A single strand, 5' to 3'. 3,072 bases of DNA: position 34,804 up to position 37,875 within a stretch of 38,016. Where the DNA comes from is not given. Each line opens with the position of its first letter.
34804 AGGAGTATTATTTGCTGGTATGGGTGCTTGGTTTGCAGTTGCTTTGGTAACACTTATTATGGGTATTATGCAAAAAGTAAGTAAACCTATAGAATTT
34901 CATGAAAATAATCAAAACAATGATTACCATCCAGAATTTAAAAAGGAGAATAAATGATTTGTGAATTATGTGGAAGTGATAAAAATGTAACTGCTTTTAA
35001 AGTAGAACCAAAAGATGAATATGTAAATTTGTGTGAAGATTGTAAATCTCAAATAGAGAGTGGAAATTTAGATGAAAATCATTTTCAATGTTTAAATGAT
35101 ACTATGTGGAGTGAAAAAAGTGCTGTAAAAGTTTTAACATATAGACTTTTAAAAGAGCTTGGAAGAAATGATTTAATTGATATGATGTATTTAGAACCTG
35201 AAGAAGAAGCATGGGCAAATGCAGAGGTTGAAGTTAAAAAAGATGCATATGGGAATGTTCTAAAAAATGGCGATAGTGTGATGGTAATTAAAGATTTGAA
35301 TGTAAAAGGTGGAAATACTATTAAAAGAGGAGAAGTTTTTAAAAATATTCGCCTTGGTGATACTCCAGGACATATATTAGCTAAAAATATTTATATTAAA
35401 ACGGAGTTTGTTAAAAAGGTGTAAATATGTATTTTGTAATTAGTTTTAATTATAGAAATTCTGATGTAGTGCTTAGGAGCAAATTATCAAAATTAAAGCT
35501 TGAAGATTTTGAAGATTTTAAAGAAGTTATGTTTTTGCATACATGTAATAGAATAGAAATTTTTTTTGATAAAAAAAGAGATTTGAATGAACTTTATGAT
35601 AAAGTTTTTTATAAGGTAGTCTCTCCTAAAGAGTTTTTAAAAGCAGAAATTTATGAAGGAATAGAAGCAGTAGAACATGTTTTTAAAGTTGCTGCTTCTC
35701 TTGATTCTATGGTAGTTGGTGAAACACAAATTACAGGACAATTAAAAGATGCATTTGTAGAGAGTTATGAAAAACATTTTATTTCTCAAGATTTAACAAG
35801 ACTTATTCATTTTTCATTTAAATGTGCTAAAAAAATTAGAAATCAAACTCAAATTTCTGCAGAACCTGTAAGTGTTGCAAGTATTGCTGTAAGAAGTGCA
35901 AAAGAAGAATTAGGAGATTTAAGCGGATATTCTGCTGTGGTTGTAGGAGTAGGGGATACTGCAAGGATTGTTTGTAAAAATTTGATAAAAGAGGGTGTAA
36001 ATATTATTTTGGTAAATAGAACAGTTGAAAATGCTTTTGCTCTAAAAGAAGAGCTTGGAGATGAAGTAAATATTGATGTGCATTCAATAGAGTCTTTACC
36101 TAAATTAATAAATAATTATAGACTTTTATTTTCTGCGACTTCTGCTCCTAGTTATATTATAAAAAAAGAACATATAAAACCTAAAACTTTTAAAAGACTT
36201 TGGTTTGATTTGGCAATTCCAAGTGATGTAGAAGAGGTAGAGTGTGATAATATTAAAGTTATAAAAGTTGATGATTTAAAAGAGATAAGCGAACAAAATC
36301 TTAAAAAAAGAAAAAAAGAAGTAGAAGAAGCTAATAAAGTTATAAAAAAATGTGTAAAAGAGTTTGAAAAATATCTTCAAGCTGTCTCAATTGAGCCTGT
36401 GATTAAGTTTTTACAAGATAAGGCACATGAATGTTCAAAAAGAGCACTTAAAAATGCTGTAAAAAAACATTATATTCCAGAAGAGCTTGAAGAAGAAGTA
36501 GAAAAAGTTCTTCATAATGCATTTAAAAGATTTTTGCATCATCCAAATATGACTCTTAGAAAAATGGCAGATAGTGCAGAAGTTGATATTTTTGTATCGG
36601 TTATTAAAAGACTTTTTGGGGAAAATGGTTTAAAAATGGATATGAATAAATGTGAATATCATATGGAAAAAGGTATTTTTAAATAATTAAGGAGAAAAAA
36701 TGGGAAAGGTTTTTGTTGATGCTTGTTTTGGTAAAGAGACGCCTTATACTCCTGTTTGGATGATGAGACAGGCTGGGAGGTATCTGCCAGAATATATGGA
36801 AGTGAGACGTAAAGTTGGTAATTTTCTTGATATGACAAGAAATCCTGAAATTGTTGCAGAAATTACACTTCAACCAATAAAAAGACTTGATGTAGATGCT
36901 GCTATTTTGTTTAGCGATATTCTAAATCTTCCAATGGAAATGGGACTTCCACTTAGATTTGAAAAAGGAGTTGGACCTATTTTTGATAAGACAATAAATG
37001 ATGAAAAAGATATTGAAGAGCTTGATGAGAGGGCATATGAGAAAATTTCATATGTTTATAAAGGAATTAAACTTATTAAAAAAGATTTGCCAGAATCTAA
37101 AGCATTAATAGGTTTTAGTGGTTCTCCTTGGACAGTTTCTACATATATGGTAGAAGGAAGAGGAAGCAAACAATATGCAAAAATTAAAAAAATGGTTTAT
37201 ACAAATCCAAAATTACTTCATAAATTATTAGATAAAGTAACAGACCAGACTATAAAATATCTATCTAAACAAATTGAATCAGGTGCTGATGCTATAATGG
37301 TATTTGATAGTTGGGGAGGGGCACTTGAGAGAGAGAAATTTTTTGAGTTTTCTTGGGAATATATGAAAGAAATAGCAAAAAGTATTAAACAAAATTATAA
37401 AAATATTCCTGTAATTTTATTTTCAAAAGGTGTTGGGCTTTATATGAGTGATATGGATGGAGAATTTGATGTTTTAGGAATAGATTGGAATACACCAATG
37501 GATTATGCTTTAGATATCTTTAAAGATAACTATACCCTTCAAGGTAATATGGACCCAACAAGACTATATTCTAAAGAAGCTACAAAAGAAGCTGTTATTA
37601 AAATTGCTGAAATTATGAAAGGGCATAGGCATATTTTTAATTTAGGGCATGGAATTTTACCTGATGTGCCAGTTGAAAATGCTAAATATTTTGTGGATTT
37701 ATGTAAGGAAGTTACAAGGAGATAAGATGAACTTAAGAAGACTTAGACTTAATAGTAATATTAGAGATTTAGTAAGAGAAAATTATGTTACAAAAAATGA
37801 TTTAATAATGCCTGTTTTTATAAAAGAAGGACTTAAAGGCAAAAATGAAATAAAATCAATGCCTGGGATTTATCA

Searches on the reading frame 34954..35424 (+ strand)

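Call 8: search_protein_families(library=ncbifam, proteins=[window:34954-35424:+])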
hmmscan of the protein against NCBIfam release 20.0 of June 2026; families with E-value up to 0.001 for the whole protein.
window:34954-35424:+ (156 aa): 1 family
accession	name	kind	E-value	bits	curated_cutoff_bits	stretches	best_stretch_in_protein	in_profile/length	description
TIGR00686.1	phnA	hypoth_equivalog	2.2e-12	47.1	80.2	1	85-155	33-108/109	zinc ribbon domain-containing protein YjdM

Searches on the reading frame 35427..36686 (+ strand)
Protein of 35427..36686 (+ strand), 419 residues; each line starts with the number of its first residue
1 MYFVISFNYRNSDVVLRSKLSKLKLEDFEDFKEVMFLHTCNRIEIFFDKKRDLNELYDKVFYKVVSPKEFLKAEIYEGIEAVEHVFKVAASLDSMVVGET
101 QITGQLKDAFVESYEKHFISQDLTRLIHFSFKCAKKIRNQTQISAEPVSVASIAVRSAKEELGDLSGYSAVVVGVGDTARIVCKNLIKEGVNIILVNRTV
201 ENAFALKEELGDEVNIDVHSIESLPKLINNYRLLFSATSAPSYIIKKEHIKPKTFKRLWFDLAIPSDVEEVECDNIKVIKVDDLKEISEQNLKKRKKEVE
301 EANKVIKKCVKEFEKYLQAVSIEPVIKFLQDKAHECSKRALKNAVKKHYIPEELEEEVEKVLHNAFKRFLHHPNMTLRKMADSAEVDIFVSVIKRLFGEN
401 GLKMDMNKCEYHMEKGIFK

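Call 8: search_protein_families(library=ncbifam, proteins=[window:35427-36686:+])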
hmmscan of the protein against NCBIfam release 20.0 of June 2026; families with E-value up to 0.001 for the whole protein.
window:35427-36686:+ (419 aa): 11 families
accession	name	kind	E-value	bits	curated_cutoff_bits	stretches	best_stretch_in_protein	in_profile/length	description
TIGR01035.1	hemA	equivalog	2.1e-96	323.4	209.55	1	2-399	1-415/416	glutamyl-tRNA reductase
NF000744.0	PRK00045.1-3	equivalog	2.4e-66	224.4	429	1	24-398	34-423/447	glutamyl-tRNA reductase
NF010548.0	PRK13940.1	equivalog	1.7e-43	149.1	469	1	33-400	43-411/414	glutamyl-tRNA reductase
NF000750.0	PRK00045.3-4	equivalog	6.1e-41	140.8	289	1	19-398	27-412/439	glutamyl-tRNA reductase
NF000752.0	PRK00045.4-2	equivalog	1.7e-40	139.5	381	1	25-397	39-396/412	glutamyl-tRNA reductase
NF000751.1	PRK00045.4-1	equivalog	2.2e-21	76.4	478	1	33-313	46-313/426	glutamyl-tRNA reductase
NF001909.0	PRK00676.1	equivalog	2.8e-18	66.1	478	1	24-312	35-312/338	glutamyl-tRNA reductase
NF001312.0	PRK00258.1-4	equivalog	1.2e-08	34.6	295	1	168-239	128-198/285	shikimate dehydrogenase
TIGR00507.1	aroE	equivalog_domain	9.8e-07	28.2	200.2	1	160-255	109-204/270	shikimate dehydrogenase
NF001310.0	PRK00258.1-2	equivalog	7e-06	25.4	221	1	164-240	118-196/279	shikimate dehydrogenase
NF006141.0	PRK08291.1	equivalog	0.00086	18.4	408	0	166-254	131-221/330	cyclodeaminase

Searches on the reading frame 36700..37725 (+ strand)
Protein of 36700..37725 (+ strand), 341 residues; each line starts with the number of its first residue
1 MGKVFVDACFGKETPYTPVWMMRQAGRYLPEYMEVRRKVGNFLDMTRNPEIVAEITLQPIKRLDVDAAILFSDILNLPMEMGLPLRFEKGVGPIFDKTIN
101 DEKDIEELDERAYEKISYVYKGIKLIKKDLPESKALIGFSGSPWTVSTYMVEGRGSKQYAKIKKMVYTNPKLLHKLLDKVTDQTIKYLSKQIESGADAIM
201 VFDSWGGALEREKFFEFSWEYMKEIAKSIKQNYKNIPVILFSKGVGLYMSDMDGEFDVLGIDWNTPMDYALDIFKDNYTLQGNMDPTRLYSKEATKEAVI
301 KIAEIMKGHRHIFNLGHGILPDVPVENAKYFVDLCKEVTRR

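Call 8: search_protein_families(library=ncbifam, proteins=[window:36700-37725:+])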
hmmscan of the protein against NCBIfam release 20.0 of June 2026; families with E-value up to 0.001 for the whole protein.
window:36700-37725:+ (341 aa): 5 families
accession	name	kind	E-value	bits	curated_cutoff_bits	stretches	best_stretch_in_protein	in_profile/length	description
TIGR01464.1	hemE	equivalog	3.1e-129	430.8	302.95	1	5-336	2-337/338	uroporphyrinogen decarboxylase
NF004889.0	PRK06252.1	subfamily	2.6e-20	72.7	244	1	91-339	93-337/340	methylcobalamin:coenzyme M methyltransferase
TIGR01463.1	mtaA_cmuA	subfamily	1.3e-15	57.5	235.4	1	46-339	46-339/340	MtaA/CmuA family methyltransferase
NF041608.1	methylcob_mtaseMtbA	equivalog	1.2e-14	54.2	600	1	95-338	98-337/339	methylcobamide:CoM methyltransferase MtbA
NF040654.1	MtaA_Meth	equivalog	7.1e-12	44.9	400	1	112-333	115-330/337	methylcobamide:CoM methyltransferase MtaA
